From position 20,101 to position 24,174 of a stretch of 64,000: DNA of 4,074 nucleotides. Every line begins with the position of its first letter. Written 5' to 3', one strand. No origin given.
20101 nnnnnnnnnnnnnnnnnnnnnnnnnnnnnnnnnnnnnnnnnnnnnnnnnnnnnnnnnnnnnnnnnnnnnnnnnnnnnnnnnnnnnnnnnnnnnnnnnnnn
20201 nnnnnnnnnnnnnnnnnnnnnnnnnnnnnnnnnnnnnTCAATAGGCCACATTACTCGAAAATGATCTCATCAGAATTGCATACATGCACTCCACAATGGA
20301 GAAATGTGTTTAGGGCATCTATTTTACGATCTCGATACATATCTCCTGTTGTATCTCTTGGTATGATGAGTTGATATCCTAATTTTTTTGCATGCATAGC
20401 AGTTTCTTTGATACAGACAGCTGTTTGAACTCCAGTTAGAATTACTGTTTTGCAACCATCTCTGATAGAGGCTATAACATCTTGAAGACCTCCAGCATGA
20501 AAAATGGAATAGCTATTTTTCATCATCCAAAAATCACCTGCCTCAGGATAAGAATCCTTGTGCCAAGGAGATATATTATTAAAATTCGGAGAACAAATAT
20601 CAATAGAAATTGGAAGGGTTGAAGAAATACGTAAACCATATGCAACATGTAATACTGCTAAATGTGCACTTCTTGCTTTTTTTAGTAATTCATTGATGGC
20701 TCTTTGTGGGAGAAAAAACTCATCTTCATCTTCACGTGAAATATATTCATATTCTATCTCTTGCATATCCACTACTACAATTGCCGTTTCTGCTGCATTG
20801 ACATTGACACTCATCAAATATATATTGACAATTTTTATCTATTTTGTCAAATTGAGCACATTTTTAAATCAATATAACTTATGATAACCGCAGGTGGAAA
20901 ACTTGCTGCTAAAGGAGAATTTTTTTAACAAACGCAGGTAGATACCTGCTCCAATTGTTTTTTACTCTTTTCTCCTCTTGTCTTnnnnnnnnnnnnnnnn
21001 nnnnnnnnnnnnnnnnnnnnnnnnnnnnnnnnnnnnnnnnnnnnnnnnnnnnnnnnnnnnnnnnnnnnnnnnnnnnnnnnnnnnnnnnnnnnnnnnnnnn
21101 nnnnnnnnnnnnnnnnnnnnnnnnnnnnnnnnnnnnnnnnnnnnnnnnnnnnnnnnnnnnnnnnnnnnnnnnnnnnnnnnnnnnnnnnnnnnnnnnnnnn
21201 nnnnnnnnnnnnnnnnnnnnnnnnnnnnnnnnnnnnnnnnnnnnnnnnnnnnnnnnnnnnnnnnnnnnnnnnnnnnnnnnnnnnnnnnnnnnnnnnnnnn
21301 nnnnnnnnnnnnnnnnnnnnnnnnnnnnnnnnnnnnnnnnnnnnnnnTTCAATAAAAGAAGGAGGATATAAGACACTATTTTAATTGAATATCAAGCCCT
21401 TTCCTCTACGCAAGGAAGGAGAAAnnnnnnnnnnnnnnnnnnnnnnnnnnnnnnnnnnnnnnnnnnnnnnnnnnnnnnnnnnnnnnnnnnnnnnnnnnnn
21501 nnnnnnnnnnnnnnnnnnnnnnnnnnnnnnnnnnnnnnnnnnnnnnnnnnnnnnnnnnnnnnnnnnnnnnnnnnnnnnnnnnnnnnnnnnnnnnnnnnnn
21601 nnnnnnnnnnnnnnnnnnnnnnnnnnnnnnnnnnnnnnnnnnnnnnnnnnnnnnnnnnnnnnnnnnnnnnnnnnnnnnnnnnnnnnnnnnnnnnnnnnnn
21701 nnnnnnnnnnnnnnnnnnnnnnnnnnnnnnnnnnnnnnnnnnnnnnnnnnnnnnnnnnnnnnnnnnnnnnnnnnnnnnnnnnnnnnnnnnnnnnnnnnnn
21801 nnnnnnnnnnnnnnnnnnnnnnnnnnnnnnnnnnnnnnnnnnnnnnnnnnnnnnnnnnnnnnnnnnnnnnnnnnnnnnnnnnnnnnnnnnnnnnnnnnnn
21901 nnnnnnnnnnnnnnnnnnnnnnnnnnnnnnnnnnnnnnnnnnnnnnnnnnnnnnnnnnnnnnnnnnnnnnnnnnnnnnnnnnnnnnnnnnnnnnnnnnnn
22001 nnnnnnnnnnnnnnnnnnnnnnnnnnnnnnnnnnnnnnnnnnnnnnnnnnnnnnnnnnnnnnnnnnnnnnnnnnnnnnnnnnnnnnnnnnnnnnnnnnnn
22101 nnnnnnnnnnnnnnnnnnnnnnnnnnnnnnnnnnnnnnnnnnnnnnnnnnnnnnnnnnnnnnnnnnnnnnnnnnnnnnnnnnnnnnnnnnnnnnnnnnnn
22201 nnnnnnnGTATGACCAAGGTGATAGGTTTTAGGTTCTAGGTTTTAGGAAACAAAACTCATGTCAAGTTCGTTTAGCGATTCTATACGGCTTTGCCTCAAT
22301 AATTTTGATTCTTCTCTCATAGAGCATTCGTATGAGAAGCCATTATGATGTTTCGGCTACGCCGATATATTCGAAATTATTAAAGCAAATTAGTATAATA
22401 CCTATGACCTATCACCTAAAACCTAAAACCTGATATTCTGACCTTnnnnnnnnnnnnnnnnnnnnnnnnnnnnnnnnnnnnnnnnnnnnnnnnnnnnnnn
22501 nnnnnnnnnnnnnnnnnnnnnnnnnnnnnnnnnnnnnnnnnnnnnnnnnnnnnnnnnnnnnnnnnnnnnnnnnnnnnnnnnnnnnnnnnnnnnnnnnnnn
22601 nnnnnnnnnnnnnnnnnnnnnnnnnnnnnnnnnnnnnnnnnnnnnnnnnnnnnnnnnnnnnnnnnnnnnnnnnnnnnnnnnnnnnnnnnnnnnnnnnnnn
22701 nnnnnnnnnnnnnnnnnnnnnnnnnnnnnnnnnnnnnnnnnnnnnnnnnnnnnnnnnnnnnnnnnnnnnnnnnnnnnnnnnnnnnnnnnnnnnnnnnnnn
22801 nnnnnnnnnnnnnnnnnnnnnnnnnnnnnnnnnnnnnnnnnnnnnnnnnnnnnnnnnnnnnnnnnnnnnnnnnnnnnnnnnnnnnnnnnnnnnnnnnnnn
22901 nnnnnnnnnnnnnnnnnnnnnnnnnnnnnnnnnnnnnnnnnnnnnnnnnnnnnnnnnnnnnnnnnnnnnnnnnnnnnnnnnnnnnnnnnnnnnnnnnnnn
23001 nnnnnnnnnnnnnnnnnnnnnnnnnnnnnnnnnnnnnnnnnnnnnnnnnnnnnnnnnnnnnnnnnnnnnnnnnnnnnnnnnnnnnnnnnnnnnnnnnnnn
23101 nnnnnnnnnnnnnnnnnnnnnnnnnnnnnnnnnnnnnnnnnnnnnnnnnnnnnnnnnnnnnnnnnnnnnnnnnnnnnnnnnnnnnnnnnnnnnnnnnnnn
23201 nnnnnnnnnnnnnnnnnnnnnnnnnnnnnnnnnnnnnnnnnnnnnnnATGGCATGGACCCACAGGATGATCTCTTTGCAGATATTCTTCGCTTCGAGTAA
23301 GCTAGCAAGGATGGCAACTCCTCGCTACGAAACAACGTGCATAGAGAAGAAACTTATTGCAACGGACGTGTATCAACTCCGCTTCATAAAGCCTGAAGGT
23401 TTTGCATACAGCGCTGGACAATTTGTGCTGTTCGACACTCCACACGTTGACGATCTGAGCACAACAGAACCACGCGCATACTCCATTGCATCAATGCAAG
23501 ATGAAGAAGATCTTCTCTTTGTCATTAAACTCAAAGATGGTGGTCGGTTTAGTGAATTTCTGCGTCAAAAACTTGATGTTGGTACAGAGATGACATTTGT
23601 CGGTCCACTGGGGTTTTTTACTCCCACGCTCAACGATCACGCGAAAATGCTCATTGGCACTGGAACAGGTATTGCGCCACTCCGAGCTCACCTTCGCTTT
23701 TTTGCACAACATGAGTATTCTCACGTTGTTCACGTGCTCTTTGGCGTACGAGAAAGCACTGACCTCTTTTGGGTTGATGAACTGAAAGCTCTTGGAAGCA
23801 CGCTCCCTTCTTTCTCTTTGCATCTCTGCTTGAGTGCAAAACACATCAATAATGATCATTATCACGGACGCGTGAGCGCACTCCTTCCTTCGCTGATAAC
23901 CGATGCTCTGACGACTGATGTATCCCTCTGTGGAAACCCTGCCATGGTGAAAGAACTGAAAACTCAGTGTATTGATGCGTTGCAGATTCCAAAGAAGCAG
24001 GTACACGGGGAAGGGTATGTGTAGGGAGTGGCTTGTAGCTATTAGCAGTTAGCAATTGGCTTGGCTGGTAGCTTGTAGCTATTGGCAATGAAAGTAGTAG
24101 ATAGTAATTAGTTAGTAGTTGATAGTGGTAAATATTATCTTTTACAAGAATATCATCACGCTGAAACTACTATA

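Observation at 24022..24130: Family of 7-nt-period TAG-word arrays that behave as orientation-dependent all-frame stop cassettes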

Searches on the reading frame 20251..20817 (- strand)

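Call 9: search_protein_families(library=pfam, proteins=[window:20251-20817:-])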
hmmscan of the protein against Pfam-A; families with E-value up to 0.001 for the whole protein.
window:20251-20817:- (188 aa): 1 family
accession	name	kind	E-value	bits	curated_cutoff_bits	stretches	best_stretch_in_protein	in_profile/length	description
PF00857.26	Isochorismatase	-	3.3e-20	73.3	27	1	11-183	1-174/175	Isochorismatase domain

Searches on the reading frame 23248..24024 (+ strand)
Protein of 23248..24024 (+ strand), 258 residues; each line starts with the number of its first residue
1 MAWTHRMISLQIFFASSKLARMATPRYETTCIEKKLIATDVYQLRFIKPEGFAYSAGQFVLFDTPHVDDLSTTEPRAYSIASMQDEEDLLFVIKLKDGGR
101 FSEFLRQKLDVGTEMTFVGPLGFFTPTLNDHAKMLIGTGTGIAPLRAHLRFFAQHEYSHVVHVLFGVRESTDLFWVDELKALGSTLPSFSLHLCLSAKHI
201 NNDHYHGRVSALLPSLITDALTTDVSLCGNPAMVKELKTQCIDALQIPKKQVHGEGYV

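Call 10: search_protein_families(library=pfam, proteins=[window:23248-24024:+])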
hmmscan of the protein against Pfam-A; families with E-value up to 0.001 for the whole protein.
window:23248-24024:+ (258 aa): 3 families
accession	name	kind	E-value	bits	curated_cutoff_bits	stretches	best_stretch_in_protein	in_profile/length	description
PF00175.26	NAD_binding_1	-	1.3e-13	52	22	1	135-236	1-106/109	Oxidoreductase NAD-binding domain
PF00970.30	FAD_binding_6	-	1e-09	39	21.1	1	31-124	4-97/99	Oxidoreductase FAD-binding domain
PF08022.18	FAD_binding_8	-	0.00047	20.7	22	1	34-108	9-81/109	FAD-binding domain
